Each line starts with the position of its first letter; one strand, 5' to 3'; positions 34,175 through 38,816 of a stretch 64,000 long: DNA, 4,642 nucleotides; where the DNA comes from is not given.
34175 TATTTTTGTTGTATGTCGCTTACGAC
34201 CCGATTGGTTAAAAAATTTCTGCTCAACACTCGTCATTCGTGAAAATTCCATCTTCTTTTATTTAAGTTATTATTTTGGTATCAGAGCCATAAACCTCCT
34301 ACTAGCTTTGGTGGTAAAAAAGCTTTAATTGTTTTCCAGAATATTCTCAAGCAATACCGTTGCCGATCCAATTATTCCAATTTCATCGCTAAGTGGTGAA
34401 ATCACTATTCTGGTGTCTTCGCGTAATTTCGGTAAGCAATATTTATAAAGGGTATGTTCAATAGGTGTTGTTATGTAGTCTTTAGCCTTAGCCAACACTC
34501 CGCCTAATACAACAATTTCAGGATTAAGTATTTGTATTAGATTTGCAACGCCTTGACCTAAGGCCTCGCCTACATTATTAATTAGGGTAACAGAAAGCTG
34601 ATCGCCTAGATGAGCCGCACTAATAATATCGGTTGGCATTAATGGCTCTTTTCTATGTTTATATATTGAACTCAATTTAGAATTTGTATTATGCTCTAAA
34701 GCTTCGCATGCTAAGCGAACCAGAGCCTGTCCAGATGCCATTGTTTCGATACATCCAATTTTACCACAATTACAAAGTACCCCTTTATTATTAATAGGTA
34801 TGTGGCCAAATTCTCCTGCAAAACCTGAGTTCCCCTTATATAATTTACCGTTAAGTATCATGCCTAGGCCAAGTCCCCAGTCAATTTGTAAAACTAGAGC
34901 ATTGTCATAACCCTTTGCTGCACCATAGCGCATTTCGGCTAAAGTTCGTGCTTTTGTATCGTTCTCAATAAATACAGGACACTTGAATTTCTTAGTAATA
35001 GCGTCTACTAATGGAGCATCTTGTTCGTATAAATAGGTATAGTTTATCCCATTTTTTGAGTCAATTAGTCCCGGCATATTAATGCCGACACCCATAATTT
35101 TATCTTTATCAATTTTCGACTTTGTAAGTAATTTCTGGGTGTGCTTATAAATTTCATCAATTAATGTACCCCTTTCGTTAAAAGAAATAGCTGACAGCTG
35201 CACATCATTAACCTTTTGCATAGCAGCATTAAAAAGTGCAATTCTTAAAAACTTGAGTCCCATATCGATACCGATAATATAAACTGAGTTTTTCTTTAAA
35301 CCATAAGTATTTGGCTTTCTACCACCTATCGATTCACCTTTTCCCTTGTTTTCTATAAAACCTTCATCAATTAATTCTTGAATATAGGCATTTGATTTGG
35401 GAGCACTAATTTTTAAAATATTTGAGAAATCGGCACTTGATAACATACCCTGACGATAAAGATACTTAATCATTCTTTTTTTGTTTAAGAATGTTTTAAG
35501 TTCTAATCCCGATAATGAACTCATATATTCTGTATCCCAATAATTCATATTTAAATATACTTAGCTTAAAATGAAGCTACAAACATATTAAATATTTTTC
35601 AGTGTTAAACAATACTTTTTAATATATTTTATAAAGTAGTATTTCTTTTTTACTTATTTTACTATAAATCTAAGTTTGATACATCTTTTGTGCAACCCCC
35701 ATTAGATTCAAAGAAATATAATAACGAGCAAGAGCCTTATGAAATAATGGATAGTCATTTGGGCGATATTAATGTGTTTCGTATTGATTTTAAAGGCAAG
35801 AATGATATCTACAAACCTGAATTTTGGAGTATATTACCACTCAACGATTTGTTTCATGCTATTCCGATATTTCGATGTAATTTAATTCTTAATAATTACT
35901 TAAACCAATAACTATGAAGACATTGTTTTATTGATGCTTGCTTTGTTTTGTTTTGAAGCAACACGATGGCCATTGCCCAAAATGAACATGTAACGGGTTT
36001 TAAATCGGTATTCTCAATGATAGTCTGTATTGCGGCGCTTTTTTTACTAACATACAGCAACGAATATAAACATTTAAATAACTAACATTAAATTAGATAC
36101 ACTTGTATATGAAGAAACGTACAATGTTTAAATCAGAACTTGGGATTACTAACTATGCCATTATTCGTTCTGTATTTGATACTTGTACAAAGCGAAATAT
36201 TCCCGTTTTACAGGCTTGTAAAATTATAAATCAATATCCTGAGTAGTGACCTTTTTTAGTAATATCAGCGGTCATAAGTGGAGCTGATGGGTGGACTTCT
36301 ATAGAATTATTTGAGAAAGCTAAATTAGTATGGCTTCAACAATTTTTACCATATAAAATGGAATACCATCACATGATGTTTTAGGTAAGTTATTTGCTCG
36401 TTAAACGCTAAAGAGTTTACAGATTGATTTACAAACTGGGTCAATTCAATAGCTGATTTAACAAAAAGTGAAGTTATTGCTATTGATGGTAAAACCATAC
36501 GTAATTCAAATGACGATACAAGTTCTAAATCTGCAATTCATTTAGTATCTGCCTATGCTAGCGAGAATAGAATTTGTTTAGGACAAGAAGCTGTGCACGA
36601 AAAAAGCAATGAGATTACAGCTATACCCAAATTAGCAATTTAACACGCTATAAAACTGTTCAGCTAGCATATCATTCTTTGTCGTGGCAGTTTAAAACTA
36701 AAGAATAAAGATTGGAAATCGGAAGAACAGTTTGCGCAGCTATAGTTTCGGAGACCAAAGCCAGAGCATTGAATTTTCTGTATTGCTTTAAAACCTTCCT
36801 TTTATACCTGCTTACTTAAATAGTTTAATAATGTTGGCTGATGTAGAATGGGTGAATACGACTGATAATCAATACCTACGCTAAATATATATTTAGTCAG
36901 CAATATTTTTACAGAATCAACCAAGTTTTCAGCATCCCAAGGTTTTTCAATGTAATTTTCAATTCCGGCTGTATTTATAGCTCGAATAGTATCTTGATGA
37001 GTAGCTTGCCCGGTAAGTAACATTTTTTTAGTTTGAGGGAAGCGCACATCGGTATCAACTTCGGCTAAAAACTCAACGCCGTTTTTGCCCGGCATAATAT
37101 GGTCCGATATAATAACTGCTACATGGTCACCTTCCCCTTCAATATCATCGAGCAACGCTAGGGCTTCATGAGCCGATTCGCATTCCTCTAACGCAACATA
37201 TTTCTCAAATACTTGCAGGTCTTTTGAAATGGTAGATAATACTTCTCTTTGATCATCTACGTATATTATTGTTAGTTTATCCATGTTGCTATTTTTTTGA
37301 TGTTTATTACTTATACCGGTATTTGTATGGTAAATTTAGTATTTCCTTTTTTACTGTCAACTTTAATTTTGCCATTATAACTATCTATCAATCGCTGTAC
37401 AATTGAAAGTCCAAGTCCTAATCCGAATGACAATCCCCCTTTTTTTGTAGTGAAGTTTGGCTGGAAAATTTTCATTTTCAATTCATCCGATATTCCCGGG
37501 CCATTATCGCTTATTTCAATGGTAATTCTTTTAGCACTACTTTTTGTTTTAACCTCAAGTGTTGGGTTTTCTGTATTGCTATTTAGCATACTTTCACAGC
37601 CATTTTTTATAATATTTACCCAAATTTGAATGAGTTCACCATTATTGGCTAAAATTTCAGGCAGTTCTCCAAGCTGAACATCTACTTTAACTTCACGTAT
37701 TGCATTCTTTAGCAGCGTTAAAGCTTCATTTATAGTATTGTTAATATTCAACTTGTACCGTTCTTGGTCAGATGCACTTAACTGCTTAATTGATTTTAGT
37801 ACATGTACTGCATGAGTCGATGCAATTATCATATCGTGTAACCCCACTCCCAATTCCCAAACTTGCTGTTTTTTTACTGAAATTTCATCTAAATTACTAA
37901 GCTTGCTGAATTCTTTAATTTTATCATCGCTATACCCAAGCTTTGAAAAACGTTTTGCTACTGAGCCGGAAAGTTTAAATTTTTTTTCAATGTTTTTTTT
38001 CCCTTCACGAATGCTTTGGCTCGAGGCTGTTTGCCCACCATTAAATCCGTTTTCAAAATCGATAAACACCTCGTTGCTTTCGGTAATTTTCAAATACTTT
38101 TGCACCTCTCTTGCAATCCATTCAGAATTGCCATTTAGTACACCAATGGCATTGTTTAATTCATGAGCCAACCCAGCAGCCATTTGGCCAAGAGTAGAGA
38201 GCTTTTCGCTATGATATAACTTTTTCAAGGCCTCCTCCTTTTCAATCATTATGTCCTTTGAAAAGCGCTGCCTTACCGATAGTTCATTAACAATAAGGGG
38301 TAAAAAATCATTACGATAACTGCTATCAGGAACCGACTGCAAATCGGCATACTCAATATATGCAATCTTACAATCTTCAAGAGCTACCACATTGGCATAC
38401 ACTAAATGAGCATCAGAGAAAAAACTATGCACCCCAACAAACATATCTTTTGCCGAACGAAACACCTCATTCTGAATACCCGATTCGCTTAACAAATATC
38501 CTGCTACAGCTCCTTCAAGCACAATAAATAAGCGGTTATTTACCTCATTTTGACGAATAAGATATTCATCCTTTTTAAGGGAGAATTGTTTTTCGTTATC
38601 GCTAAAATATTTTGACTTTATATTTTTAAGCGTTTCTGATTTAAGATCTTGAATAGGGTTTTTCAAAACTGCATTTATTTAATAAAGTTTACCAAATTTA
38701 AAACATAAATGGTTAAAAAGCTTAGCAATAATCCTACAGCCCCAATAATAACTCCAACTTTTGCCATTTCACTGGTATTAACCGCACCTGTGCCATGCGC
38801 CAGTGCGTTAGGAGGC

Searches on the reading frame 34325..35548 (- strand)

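Call 12: search_protein_families(library=ncbifam, proteins=[window:34325-35548:-])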
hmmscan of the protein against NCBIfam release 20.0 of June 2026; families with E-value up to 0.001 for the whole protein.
window:34325-35548:- (407 aa): 12 families
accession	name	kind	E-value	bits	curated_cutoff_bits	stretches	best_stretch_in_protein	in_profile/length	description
NF047937.1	TransRegNagC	equivalog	1.5e-63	215.3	650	1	22-397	12-382/399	DNA-binding transcriptional regulator NagC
TIGR00744.1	ROK_glcA_fam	subfamily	1.7e-55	188.5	260.35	1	92-406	1-315/318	ROK family glucokinase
NF049930.1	TransRegMlc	equivalog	1.2e-49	169.7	530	1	28-397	23-388/405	sugar metabolism global transcriptional regulator Mlc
NF007251.0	PRK09698.1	equivalog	9.9e-40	136.6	253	1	86-404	3-301/304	allose kinase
NF003461.0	PRK05082.1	subfamily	1.8e-29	103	283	1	92-367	4-257/291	N-acetylmannosamine kinase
NF047821.1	NactlManKinNanK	equivalog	9.2e-28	97.6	450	1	91-369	3-259/288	N-acetylmannosamine kinase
NF009835.0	PRK13310.1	equivalog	1.8e-24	86.6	380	1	92-400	3-301/303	N-acetylglucosamine kinase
NF007108.0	PRK09557.1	equivalog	5.5e-23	81.7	443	1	135-396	42-297/303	fructokinase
NF045551.1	GK_Pyrobac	equivalog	1.8e-22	80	500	1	151-398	48-279/294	ATP-dependent glucokinase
NF042998.1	bglucokin_BglK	equivalog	9.9e-16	57.8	550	1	148-365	51-257/291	beta-glucoside kinase BglK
NF009836.0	PRK13311.1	equivalog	8.8e-13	48.1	551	1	93-340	4-243/256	N-acetyl-D-glucosamine kinase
NF045942.1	PolPhglucPhase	equivalog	5.6e-09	36.1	250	1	154-255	59-159/242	polyphosphate--glucose phosphotransferase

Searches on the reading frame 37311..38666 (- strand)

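Call 83: search_protein_families(library=pfam, proteins=[window:37311-38666:-])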
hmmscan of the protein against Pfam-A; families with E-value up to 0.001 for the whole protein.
window:37311-38666:- (451 aa): 3 families
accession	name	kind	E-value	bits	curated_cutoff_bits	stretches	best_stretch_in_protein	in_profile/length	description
PF02518.31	HATPase_c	-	5e-19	69.2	26.4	1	344-450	5-108/111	Histidine kinase-, DNA gyrase B-, and HSP90-like ATPase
PF00027.35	cNMP_binding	-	4.6e-12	46.2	27.5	1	29-112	3-85/89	Cyclic nucleotide-binding domain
PF14501.12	HATPase_c_5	-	9.7e-07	29.1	22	1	344-450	5-102/102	GHKL domain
